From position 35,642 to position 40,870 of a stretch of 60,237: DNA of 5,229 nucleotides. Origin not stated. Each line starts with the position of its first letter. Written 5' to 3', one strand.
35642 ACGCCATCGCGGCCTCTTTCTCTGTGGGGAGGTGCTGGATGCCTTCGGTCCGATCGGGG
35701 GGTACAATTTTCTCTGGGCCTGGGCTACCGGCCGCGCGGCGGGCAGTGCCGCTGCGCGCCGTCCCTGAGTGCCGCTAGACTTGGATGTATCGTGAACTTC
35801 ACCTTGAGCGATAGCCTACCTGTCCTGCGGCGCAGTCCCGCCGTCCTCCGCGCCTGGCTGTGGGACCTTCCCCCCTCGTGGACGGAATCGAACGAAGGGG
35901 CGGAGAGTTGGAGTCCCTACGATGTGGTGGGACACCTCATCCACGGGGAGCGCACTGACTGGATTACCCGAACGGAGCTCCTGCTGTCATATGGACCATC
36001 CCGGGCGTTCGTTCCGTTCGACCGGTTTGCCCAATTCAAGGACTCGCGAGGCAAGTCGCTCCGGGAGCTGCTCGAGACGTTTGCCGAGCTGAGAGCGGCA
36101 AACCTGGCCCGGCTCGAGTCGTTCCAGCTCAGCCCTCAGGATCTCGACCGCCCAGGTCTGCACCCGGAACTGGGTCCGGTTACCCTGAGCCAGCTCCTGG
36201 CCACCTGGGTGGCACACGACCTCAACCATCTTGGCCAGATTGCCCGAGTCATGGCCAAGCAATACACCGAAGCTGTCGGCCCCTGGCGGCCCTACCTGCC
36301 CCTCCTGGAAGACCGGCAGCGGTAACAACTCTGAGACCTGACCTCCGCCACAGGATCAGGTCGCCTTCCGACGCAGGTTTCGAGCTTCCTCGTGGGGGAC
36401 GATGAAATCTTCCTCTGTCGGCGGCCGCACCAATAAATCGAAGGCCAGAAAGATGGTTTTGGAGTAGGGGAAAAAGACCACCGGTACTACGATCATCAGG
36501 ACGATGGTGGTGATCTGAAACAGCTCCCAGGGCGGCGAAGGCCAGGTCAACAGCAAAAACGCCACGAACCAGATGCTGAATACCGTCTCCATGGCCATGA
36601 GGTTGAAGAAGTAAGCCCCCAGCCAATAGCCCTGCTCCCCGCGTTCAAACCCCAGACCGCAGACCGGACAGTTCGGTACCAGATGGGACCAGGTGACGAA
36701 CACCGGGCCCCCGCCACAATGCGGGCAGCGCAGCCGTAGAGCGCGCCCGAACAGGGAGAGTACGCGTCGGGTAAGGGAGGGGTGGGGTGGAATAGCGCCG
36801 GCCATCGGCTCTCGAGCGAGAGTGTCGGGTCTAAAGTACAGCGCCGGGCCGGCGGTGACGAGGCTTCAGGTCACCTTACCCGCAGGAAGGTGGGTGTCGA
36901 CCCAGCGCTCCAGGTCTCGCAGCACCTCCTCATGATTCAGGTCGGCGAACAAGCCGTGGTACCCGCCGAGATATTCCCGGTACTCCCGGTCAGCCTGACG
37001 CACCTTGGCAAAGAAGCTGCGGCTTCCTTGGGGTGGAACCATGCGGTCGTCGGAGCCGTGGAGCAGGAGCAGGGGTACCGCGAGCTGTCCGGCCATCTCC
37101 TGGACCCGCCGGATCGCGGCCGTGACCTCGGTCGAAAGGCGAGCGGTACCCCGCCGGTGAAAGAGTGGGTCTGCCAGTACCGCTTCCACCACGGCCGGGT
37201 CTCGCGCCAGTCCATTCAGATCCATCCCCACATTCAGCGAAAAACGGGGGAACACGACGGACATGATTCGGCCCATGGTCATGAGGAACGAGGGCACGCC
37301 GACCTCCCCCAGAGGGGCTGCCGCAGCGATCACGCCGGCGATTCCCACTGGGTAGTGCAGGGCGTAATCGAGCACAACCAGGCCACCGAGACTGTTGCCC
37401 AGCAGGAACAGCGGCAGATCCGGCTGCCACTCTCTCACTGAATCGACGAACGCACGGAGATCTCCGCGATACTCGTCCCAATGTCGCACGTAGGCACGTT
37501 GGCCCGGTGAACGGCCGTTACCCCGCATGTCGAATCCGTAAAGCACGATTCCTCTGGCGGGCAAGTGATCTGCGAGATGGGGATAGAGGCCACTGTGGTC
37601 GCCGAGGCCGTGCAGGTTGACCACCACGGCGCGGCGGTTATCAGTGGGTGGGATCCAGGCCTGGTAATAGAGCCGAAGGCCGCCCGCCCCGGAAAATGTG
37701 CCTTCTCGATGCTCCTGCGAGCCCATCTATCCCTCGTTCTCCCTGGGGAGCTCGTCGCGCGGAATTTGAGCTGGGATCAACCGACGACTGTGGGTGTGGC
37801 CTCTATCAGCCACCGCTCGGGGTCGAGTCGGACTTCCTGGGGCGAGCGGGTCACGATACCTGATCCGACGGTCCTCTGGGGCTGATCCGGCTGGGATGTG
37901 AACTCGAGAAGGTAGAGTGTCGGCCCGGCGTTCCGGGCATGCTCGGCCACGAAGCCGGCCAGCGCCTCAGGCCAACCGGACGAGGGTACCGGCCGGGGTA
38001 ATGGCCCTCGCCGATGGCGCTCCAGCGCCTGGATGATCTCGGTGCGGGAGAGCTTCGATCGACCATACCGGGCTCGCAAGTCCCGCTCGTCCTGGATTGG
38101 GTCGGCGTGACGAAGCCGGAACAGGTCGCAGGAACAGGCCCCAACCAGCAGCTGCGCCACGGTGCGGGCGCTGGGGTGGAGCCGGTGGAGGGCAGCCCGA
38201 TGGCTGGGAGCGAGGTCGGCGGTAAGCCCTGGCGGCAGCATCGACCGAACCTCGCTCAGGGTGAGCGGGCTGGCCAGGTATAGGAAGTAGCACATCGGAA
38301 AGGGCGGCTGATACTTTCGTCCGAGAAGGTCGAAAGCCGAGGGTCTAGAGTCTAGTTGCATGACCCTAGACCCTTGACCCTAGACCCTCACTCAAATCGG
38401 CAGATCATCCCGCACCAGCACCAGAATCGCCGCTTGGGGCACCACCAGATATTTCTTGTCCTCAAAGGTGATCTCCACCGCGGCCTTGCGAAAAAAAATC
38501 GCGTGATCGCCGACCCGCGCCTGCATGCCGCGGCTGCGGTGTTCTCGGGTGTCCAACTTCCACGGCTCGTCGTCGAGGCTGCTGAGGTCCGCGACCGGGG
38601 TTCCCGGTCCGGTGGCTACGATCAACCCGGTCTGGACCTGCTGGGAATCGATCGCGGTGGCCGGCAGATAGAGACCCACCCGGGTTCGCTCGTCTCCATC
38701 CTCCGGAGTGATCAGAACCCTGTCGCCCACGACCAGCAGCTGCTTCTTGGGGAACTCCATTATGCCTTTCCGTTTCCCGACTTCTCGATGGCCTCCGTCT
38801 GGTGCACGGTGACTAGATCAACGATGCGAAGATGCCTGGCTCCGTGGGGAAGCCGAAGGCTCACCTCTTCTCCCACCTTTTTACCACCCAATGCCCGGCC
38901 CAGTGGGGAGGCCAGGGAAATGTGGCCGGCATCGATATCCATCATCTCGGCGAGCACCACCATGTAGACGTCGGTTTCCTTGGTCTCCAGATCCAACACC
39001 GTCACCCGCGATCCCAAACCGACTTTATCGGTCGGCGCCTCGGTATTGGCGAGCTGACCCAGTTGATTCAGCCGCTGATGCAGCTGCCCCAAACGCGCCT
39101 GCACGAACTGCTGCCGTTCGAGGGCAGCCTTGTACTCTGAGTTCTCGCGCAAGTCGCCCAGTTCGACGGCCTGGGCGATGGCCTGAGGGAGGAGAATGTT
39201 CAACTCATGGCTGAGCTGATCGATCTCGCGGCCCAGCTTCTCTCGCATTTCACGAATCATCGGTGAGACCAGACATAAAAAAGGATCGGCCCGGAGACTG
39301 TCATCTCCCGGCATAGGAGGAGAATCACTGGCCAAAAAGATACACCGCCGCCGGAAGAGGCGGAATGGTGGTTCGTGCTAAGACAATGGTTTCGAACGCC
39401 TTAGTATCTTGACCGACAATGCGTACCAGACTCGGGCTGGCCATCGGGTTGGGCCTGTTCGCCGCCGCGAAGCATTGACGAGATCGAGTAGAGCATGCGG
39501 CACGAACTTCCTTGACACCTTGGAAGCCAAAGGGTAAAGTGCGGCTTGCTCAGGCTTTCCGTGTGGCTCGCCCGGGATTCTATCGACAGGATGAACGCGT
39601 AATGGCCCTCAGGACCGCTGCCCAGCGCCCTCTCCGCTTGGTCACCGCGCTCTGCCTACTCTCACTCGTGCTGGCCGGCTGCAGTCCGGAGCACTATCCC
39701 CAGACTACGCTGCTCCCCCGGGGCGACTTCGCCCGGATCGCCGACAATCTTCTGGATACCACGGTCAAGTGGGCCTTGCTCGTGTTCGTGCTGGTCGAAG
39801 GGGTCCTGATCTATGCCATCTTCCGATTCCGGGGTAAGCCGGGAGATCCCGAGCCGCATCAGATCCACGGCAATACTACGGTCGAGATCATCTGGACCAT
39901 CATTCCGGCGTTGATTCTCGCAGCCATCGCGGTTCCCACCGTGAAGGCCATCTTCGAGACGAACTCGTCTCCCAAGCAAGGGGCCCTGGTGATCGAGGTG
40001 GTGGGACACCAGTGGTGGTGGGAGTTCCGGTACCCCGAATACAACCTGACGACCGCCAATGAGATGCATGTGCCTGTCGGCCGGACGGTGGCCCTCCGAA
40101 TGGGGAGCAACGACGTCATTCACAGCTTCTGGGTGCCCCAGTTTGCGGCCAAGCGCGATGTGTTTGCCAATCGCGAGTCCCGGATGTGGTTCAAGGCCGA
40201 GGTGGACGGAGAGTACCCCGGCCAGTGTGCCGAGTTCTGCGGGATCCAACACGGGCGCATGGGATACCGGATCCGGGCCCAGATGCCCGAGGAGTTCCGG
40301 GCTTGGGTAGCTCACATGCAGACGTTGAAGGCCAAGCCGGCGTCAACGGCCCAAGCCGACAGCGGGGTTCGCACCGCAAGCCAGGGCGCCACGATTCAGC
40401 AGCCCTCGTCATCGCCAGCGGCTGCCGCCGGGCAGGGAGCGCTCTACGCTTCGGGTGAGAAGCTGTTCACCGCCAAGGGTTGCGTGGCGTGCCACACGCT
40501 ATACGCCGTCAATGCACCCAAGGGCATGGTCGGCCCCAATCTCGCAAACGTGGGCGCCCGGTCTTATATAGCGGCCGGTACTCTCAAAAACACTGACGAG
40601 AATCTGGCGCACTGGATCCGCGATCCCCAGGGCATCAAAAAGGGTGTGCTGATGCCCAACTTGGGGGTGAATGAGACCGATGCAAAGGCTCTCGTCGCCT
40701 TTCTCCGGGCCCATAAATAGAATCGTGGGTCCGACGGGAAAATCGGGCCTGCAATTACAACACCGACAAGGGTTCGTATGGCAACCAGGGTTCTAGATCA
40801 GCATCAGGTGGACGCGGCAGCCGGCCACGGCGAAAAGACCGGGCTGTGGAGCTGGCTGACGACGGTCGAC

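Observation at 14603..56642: Dense family of 7-/8-nt tandem-repeat arrays, mostly as inverted array pairs at gene borders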

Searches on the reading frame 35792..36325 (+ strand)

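Call 62: search_protein_families(library=pfam, proteins=[window:35792-36325:+], max_evalue=0.001)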
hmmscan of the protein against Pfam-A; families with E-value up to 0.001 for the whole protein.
window:35792-36325:+ (177 aa): 2 families
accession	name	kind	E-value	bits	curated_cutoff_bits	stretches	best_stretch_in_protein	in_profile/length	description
PF12867.12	DinB_2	-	6.6e-16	59.4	24.8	1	12-150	2-128/128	DinB superfamily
PF04978.18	MST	-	0.00095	20.1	27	0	17-152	11-142/149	Mycothiol-S-transferase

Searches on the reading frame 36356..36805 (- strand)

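Call 62: search_protein_families(library=pfam, proteins=[window:36356-36805:-], max_evalue=0.001)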
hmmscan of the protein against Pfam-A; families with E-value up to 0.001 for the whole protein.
window:36356-36805:- (149 aa): 1 family
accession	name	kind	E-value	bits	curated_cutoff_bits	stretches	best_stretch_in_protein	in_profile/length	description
PF06170.17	DUF983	-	8.8e-08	32.8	22.6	1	38-122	3-83/85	Protein of unknown function (DUF983)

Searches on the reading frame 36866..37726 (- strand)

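Call 62: search_protein_families(library=pfam, proteins=[window:36866-37726:-], max_evalue=0.001)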
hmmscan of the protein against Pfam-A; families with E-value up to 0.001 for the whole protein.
window:36866-37726:- (286 aa): 5 families
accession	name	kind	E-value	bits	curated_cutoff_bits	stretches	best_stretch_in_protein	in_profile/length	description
PF12146.15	Hydrolase_4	-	1.1e-64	218.4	27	1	30-263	2-238/239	Serine aminopeptidase, S33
PF00561.26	Abhydrolase_1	-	1.1e-20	74.8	25.8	1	34-260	2-241/245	alpha/beta hydrolase fold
PF12697.13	Abhydrolase_6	-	5e-13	50.6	26.3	1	38-268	4-214/217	Alpha/beta hydrolase family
PF02230.22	Abhydrolase_2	-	2.6e-05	24.6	23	0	25-45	7-27/217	Phospholipase/Carboxylesterase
PF00326.27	Peptidase_S9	-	2.8e-05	24.1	22.6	1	205-280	135-210/213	Prolyl oligopeptidase family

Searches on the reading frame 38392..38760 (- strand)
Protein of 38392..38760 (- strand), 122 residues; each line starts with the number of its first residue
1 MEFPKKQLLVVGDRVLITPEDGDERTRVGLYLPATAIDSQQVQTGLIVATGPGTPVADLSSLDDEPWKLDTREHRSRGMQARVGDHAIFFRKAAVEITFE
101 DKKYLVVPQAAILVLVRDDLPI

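Call 37: search_protein_families(library=pfam, proteins=[window:38392-38760:-], max_evalue=0.01)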
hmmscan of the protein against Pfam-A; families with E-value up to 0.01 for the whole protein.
window:38392-38760:- (122 aa): 1 family
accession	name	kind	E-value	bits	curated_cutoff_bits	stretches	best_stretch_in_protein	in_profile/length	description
PF00166.26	Cpn10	-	6.3e-12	45.8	21.1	2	11-56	5-48/93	Chaperonin 10 Kd subunit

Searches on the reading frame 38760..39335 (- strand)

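Call 62: search_protein_families(library=pfam, proteins=[window:38760-39335:-], max_evalue=0.001)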
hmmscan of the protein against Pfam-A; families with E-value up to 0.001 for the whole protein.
window:38760-39335:- (191 aa): 2 families
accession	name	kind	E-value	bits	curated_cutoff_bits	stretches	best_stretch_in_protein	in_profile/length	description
PF01272.25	GreA_GreB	-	3.1e-21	75.6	26.9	1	101-173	2-74/77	Transcription elongation factor, GreA/GreB, C-term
PF03449.20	GreA_GreB_N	-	6.1e-14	52.4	24.5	1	25-91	2-68/71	Transcription elongation factor, N-terminal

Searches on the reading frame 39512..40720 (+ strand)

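Call 62: search_protein_families(library=pfam, proteins=[window:39512-40720:+], max_evalue=0.001)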
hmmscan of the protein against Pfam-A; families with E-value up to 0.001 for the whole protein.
window:39512-40720:+ (402 aa): 4 families
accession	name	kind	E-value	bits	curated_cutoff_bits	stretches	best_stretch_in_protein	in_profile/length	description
PF00116.26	COX2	-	9.5e-19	67.9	22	1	179-254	42-117/120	Cytochrome C oxidase subunit II, periplasmic domain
PF02790.20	COX2_TM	-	8.2e-14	52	22.8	1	79-144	21-86/88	Cytochrome C oxidase subunit II, transmembrane domain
PF00034.26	Cytochrom_C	-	6.2e-10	40.7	21.3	1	313-400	2-88/90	Cytochrome c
PF13442.11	Cytochrome_CBB3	-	5.5e-05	23.8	27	1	312-398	3-68/68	Cytochrome C oxidase, cbb3-type, subunit III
